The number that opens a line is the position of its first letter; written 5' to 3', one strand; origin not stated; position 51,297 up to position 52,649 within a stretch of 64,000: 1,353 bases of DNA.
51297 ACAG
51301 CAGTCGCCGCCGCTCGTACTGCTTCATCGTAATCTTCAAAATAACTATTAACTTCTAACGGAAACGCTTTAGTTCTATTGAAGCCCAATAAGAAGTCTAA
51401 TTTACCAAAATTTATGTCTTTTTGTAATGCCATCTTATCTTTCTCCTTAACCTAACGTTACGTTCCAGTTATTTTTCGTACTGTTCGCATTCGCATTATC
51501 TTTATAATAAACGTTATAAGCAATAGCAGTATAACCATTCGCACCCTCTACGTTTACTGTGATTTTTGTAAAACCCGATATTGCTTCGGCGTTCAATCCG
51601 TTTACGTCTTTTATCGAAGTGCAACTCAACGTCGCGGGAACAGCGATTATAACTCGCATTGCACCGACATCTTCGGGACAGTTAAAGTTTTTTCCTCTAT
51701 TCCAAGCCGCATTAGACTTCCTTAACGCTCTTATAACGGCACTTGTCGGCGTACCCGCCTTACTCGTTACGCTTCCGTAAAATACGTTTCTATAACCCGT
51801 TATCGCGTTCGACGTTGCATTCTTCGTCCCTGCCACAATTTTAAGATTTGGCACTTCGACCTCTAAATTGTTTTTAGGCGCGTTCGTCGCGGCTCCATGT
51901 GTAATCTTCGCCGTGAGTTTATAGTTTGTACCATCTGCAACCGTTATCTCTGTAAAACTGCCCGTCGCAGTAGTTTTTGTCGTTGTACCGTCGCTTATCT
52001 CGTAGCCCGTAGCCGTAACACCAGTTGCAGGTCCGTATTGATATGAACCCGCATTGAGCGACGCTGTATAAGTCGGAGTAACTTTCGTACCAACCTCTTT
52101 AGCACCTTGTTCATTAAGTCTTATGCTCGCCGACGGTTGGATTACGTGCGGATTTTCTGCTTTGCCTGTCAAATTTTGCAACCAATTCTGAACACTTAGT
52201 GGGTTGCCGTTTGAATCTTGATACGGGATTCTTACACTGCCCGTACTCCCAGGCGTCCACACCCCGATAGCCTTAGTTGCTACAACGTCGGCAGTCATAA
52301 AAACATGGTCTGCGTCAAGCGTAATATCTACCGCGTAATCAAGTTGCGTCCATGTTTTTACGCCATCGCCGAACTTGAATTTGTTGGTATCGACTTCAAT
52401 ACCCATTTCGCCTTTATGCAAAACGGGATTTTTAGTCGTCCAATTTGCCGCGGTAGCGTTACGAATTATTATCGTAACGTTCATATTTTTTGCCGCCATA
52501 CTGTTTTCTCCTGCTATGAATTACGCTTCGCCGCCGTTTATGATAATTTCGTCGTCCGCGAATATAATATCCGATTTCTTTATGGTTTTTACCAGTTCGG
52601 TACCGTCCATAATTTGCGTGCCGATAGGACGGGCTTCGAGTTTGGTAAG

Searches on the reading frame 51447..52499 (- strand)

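Call 49: search_protein_families(library=pfam, proteins=[window:51447-52499:-], max_evalue=0.001)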
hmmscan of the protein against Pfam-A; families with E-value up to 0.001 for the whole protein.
window:51447-52499:- (350 aa): 1 family
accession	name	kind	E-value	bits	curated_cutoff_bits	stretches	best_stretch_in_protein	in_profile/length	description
PF18454.7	Mtd_N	-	3.6e-10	40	26.3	1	10-47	1-36/37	Major tropism determinant N-terminal domain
